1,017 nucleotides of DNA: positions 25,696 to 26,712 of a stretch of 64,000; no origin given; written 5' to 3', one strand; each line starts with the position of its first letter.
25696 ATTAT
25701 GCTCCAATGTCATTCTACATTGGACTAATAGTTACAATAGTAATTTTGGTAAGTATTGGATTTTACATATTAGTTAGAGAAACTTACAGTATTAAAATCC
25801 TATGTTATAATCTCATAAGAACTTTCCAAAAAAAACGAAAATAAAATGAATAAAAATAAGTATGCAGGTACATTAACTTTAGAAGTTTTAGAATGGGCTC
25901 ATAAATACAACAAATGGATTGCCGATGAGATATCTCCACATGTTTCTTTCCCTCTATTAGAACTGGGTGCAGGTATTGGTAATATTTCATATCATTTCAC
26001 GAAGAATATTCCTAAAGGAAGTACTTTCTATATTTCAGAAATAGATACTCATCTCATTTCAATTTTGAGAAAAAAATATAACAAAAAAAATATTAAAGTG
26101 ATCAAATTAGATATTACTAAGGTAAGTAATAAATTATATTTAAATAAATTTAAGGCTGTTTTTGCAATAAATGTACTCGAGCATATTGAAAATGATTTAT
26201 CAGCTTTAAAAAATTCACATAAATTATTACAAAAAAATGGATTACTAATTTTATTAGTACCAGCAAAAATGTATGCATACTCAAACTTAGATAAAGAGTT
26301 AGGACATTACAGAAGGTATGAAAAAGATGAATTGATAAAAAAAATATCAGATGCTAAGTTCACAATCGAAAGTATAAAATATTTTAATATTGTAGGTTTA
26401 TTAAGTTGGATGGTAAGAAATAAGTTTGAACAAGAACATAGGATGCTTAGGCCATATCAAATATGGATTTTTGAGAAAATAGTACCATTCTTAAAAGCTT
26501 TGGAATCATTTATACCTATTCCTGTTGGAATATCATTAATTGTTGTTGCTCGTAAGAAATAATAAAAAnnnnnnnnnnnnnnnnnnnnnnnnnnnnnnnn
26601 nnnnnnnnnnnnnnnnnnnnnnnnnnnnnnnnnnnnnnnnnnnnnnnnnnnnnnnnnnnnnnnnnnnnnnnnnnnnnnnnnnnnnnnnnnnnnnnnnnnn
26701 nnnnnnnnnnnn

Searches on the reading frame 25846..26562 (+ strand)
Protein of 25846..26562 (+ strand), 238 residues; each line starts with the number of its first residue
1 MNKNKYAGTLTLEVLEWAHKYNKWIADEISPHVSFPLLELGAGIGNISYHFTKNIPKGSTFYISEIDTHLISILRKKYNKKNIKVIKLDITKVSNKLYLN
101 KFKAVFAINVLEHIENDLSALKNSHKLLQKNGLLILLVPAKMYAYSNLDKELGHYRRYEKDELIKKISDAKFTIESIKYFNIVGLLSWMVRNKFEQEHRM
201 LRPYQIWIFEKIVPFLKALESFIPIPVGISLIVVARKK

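Call 5: search_protein_families(library=pfam, proteins=[window:25846-26562:+], max_evalue=0.01)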
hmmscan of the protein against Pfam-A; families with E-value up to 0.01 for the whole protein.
window:25846-26562:+ (238 aa): 10 families
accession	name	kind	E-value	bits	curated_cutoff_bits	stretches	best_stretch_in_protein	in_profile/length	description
PF08242.18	Methyltransf_12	-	4.5e-10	40.6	30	1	38-134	1-98/98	Methyltransferase domain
PF08241.18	Methyltransf_11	-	5.7e-10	40.1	21.2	1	38-136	1-95/95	Methyltransferase domain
PF13489.12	Methyltransf_23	-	1.3e-09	38.5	27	1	36-191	25-156/164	Methyltransferase domain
PF13847.12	Methyltransf_31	-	1.4e-08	35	27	1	37-159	7-114/145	Methyltransferase domain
PF13649.12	Methyltransf_25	-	1.5e-08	35.7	27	1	38-132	2-97/97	Methyltransferase domain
PF00398.26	RrnaAD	-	2.2e-07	30.7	24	1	23-99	20-94/263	Ribosomal RNA adenine dimethylase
PF05219.18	DREV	-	1.1e-05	25.1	26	1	35-147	96-199/265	DREV methyltransferase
PF05175.20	MTS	-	0.00021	21.4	23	1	37-161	35-163/170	Methyltransferase small domain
PF06080.18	DUF938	-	0.00036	20.8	27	1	37-139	29-140/202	Protein of unknown function (DUF938)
PF16188.10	Peptidase_M24_C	-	0.0066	16.8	28.9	0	10-33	23-46/63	C-terminal region of peptidase_M24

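Call 7: search_protein_families(library=ncbifam, proteins=[window:25846-26562:+], max_evalue=0.001)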
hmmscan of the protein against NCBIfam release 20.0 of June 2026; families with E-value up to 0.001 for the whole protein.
window:25846-26562:+ (238 aa): 9 families
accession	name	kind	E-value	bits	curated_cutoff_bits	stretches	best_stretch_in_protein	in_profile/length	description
TIGR00755.1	ksgA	equivalog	5.8e-07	29.1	171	1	25-101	21-95/256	16S rRNA (adenine(1518)-N(6)/adenine(1519)-N(6))-dimethyltransferase RsmA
NF000499.2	Erm23S_rRNA_broad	equivalog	1.1e-05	24.9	212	1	24-93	14-81/244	23S ribosomal RNA methyltransferase Erm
TIGR02072.1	BioC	equivalog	1.2e-05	25.2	184.95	1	36-174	37-173/244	malonyl-ACP O-methyltransferase BioC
NF043040.1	corrin_prot_MT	hypoth_equivalog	2.3e-05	23.9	180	1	17-136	26-147/216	corrinoid protein-associated methyltransferase CpaM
TIGR01983.1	UbiG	equivalog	4.4e-05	22.9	102.95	1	34-136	50-151/228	bifunctional 2-polyprenyl-6-hydroxyphenol methylase/3-demethylubiquinol 3-O-methyltransferase UbiG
NF011650.0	PRK15068.1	equivalog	5.6e-05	22.2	209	1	35-136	124-225/324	tRNA 5-methoxyuridine(34)/uridine 5-oxyacetic acid(34) synthase CmoB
TIGR04345.1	ovoA_Cterm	equivalog_domain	0.0001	21.9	170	0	79-144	114-177/242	putative 4-mercaptohistidine N1-methyltransferase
TIGR00452.1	TIGR00452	equivalog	0.00011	21.1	275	1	23-136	105-219/316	tRNA 5-methoxyuridine(34)/uridine 5-oxyacetic acid(34) synthase CmoB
NF041658.1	ornithlipidmtase_OlsG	equivalog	0.00039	20.2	350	1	35-98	42-106/191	ornithine lipid N-methyltransferase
